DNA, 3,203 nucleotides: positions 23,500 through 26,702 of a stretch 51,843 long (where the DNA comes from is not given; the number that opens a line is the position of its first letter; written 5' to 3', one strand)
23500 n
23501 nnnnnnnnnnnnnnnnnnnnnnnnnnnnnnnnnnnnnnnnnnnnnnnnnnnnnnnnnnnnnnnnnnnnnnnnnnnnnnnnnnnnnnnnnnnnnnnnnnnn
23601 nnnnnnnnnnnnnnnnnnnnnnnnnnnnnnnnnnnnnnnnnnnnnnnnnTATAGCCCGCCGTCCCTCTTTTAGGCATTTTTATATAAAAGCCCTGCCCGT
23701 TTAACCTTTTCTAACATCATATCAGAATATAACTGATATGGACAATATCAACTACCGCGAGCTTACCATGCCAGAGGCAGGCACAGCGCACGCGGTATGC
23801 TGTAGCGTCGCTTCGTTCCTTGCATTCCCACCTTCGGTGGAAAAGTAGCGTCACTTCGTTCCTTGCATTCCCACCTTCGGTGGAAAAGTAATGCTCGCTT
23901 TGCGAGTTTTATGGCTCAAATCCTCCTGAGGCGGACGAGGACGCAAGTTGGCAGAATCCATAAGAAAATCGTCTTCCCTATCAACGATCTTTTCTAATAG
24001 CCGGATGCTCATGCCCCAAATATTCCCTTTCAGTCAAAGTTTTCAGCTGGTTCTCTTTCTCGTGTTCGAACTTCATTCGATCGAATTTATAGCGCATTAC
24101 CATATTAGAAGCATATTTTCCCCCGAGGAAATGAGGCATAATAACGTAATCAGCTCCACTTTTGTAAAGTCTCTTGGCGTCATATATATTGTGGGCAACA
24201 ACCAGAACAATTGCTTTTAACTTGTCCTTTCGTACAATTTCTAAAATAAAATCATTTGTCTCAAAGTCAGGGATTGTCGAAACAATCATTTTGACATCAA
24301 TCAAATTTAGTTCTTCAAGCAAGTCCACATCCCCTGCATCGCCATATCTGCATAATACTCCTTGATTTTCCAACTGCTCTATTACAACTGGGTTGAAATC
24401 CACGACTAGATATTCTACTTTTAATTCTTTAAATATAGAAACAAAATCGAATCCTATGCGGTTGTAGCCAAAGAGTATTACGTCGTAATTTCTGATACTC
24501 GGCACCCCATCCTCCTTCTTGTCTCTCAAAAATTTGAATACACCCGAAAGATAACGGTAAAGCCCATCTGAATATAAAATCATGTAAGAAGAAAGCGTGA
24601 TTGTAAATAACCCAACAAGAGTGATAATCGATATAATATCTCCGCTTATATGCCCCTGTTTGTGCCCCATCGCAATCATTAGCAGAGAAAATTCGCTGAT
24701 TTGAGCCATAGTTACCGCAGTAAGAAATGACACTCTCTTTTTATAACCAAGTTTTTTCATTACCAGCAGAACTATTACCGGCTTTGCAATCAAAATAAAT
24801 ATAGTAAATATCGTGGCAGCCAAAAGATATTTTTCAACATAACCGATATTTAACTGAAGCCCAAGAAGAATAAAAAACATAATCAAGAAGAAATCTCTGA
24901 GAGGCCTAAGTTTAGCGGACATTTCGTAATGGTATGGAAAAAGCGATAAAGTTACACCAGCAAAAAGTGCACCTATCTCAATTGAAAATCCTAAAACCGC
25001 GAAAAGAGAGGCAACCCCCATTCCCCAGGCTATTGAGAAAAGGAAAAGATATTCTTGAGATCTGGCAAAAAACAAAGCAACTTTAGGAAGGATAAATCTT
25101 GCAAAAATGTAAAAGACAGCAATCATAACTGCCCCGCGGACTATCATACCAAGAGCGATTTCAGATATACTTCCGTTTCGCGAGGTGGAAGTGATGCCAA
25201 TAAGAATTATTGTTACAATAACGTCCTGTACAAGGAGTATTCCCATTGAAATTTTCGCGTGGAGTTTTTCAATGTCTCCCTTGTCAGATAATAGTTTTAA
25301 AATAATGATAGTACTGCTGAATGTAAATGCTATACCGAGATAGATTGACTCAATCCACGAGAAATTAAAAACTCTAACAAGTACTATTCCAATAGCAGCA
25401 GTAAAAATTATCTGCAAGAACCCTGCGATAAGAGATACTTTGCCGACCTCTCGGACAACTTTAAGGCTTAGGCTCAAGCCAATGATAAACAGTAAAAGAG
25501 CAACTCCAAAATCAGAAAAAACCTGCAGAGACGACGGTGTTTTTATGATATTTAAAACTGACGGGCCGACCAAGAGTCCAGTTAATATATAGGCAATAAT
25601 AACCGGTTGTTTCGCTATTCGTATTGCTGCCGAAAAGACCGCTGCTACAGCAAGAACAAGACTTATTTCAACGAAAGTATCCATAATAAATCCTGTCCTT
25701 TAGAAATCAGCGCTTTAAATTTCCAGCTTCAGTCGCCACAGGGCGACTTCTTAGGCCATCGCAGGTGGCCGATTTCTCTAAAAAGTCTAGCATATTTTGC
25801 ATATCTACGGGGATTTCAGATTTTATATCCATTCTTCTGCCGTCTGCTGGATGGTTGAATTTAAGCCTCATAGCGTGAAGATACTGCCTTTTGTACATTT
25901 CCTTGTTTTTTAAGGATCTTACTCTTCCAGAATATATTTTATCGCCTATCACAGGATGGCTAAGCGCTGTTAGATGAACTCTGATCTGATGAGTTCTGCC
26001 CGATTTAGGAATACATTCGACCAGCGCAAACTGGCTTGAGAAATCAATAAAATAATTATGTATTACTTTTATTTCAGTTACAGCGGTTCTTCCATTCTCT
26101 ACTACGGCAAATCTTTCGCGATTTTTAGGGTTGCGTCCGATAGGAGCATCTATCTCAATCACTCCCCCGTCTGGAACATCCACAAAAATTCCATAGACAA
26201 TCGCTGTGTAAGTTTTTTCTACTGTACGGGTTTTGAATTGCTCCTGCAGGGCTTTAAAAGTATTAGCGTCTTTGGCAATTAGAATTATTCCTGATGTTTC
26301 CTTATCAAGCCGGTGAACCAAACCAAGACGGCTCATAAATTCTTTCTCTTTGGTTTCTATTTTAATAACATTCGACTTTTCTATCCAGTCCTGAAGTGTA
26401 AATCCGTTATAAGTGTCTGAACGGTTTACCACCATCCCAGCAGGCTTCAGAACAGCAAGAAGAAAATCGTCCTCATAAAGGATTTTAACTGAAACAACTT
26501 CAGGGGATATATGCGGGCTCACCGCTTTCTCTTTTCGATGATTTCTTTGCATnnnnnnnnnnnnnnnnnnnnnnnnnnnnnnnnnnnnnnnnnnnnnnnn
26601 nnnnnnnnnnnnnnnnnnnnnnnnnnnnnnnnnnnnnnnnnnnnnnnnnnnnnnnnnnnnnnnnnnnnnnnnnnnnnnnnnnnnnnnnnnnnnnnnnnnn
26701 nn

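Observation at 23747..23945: A modular, hairpin-built intergenic element present three times in the same orientation (possible sRNA gene family)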

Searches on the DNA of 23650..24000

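Call 8: search_rna_families(source=window, start=23650, end=24000, threshold=evalue, max_evalue=10)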
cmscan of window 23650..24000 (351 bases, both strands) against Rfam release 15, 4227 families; matches with E-value up to 10: 3.
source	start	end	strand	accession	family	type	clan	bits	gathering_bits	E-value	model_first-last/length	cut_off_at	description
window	23720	23828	-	RF00060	HgcE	Gene; snRNA; snoRNA; HACA-box;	-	13.6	50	1.7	1-130/130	no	HgcE RNA (Pab105)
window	23870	23921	+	RF00428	SNORA38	Gene; snRNA; snoRNA; HACA-box;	-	12.5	60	4.9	1-131/131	no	Small nucleolar RNA SNORA38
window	23838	23897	-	RF01952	SOX2OT_exon2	Gene; lncRNA;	-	10.7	45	5.6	1-69/69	no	SOX2 overlapping transcript exon 2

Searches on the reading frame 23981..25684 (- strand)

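Call 39: search_protein_families(library=pfam, proteins=[window:23981-25684:-], max_evalue=0.001)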
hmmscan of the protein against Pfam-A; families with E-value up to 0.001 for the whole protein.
window:23981-25684:- (567 aa): 2 families
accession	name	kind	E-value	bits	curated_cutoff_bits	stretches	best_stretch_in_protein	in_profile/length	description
PF00999.27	Na_H_Exchanger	-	2.7e-57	194.8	26.2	1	14-365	4-365/375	Sodium/hydrogen exchanger, transmembrane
PF02254.24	TrkA_N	-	5.1e-20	72.4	23.8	1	402-517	1-116/116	TrkA-N domain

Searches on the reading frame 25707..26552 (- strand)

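Call 39: search_protein_families(library=pfam, proteins=[window:25707-26552:-], max_evalue=0.001)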
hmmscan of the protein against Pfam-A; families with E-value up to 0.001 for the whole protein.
window:25707-26552:- (281 aa): 1 family
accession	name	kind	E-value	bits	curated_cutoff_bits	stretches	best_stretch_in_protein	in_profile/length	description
PF00849.27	PseudoU_synth_2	-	7.3e-30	104.6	26.8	1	32-195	3-151/152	RNA pseudouridylate synthase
